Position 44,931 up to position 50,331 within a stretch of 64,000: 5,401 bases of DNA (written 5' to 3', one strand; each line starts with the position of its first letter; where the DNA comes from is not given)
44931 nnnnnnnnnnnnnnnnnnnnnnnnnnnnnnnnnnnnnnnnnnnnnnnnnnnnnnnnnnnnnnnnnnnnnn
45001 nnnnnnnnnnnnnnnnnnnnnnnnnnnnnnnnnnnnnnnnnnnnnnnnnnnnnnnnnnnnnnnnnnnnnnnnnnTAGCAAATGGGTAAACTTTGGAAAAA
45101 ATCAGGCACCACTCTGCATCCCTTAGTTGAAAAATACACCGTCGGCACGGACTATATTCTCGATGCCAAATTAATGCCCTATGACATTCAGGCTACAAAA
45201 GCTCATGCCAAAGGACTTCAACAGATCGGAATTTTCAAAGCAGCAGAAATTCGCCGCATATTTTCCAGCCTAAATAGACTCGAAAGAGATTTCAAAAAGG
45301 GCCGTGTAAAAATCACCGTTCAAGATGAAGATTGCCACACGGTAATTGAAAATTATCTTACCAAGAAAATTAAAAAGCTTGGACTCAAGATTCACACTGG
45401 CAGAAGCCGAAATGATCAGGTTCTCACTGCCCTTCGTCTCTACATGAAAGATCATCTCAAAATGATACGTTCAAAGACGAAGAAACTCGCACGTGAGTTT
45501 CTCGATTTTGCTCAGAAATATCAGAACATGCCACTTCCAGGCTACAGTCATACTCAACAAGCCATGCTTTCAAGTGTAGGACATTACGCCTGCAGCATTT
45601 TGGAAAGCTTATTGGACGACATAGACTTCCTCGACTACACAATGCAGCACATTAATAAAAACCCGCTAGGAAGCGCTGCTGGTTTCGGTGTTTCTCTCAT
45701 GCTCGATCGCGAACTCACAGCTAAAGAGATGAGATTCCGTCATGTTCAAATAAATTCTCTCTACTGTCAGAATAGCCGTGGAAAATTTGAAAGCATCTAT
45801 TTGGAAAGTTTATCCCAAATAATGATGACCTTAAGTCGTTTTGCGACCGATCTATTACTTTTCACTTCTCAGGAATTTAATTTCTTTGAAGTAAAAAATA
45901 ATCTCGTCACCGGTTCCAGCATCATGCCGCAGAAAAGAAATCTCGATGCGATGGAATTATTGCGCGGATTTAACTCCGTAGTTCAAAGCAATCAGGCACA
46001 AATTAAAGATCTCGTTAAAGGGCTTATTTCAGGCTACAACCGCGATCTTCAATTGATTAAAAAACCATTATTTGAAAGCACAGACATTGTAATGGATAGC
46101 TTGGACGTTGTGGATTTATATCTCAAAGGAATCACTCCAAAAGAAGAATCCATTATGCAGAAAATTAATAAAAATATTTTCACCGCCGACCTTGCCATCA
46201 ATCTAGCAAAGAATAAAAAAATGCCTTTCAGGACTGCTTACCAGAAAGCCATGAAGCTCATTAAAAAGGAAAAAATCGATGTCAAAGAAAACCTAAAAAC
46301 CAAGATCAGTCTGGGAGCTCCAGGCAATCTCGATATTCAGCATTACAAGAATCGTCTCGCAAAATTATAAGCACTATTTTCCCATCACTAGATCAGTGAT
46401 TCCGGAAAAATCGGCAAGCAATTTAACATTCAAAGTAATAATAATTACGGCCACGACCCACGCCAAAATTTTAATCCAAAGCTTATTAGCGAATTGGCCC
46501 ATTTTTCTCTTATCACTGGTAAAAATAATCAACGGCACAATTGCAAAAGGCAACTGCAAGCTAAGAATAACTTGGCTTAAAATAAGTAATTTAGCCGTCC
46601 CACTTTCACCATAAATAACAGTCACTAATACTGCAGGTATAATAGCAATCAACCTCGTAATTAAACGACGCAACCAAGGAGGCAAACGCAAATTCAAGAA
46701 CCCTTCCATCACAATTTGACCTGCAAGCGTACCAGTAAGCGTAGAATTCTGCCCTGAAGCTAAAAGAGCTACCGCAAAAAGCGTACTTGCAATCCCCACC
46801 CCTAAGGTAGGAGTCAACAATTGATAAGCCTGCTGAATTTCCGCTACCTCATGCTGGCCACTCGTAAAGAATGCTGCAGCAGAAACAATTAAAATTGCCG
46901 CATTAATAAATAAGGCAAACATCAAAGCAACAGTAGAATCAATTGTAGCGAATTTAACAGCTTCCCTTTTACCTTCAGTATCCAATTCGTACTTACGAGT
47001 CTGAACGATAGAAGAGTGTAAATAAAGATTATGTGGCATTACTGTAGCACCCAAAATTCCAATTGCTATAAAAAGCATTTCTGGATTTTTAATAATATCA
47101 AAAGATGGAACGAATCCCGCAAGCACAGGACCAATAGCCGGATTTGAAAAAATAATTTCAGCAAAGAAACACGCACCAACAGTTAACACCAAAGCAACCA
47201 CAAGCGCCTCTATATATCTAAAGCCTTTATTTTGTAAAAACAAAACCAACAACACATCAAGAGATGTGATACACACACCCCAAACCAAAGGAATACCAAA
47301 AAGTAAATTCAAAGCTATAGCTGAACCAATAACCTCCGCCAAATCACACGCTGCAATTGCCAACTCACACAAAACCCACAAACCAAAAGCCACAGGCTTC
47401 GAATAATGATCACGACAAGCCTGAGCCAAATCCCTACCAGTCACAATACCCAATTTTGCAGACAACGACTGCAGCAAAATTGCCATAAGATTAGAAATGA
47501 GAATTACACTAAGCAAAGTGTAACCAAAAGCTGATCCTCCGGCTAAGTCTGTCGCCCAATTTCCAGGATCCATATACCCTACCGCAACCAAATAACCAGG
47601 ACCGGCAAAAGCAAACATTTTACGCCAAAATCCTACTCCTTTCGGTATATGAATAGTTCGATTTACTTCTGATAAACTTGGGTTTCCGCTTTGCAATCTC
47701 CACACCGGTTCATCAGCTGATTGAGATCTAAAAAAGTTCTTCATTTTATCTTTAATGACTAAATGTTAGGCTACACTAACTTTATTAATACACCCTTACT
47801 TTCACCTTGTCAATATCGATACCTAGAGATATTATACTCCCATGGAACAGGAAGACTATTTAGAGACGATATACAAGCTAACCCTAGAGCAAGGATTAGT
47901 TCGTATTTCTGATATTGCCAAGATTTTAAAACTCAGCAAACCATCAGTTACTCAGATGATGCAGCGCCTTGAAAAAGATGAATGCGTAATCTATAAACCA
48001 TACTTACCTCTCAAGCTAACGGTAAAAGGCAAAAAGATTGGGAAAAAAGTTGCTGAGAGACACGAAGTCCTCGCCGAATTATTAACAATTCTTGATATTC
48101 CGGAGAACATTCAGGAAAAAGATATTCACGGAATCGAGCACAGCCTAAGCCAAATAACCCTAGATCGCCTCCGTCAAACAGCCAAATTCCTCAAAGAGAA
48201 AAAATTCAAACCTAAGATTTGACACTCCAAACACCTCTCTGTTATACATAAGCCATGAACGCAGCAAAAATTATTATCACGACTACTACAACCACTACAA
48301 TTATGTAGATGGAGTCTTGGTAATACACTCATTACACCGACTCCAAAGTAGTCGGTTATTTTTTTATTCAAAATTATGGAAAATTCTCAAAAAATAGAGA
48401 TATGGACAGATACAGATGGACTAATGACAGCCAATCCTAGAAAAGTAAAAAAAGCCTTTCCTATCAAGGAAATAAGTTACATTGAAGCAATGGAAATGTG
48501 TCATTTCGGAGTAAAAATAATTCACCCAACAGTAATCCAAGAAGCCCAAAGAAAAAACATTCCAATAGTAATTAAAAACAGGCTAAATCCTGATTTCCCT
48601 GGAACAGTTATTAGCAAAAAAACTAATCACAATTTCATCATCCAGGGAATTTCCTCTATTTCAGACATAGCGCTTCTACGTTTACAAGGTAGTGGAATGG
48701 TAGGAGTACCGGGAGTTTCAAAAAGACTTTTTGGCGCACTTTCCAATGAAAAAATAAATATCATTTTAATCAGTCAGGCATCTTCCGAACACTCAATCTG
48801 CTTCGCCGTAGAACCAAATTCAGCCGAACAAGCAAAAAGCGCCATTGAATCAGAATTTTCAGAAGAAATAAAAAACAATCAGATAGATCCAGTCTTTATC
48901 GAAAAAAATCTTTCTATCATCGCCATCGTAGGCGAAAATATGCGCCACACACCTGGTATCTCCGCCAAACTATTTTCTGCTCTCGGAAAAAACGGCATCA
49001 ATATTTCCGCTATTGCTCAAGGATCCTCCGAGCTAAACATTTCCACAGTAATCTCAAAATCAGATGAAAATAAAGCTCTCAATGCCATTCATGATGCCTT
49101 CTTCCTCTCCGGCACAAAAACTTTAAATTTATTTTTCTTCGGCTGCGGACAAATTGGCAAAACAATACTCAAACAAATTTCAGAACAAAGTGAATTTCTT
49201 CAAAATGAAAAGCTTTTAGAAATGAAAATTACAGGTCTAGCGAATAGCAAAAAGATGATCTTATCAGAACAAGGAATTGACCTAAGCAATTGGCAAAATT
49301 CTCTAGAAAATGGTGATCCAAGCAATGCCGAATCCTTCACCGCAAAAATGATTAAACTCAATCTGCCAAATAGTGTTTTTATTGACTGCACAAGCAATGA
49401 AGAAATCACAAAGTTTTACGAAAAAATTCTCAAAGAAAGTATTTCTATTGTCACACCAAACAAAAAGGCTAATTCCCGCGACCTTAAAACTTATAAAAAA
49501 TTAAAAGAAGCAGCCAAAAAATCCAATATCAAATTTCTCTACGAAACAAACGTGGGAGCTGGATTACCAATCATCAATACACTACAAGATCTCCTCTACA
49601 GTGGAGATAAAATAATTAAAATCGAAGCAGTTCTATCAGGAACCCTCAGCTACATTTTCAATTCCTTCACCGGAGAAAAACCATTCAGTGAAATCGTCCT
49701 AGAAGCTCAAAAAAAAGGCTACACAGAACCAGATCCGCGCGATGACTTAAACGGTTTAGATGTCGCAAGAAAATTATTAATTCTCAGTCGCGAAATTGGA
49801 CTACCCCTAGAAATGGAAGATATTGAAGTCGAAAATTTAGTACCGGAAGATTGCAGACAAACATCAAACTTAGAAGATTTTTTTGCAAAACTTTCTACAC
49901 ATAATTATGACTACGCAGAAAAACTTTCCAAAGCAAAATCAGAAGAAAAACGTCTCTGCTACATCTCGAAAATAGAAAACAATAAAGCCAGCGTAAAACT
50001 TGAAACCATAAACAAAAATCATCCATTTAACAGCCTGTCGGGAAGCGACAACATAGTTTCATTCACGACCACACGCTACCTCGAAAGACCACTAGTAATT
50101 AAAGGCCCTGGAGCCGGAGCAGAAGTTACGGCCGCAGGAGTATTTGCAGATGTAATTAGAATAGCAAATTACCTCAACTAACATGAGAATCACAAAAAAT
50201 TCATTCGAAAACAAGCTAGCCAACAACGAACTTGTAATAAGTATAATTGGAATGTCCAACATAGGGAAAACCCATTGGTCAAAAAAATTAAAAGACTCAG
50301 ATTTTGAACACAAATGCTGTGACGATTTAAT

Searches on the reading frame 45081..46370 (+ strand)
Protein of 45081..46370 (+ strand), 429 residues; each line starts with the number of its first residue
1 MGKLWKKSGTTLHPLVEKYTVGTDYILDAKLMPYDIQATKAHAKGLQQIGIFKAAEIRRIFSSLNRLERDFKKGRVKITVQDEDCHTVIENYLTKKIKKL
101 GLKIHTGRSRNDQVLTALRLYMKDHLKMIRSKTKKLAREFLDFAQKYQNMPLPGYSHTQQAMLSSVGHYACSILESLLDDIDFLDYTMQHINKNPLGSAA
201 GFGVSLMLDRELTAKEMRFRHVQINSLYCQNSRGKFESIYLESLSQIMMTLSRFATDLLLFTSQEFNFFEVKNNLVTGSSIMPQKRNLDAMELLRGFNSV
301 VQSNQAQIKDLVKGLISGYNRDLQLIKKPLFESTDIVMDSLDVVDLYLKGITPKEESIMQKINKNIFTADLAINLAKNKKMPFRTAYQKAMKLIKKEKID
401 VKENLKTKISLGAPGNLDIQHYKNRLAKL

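Call 66: search_protein_families(library=pfam, proteins=[window:45081-46370:+])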
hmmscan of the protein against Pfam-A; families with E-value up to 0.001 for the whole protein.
window:45081-46370:+ (429 aa): 1 family
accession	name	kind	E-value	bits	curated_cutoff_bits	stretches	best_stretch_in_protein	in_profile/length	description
PF00206.25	Lyase_1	-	1.6e-44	153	27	1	25-301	18-310/312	Lyase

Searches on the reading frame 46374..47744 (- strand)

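Call 66: search_protein_families(library=pfam, proteins=[window:46374-47744:-])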
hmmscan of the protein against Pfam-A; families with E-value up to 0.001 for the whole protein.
window:46374-47744:- (456 aa): 1 family
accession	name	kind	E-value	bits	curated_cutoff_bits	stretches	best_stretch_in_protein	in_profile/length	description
PF01566.24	Nramp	-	3.5e-141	470.8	29.8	1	63-421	1-356/357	Natural resistance-associated macrophage protein-like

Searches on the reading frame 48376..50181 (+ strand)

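Call 66: search_protein_families(library=pfam, proteins=[window:48376-50181:+])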
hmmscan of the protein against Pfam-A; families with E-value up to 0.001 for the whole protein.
window:48376-50181:+ (601 aa): 7 families
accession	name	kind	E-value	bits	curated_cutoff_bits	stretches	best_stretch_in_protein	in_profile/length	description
PF00742.24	Homoserine_dh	-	5.8e-53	179.7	22.9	1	398-594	1-173/173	Homoserine dehydrogenase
PF22468.2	ACT_9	-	2.6e-47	158.9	27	2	182-242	1-61/61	ACT domain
PF13840.12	ACT_7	-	1.8e-19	69.8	27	2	175-240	2-65/65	ACT domain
PF03447.22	NAD_binding_3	-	3.6e-19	70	24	1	256-390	1-116/116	Homoserine dehydrogenase, NAD binding domain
PF01842.31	ACT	-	2.7e-16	59.4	27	2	190-240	8-63/66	ACT domain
PF00696.33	AA_kinase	-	2.9e-14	53.8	24.9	1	5-68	167-234/234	Amino acid kinase family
PF13740.12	ACT_6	-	0.00056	20.2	23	0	112-170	13-71/76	ACT domain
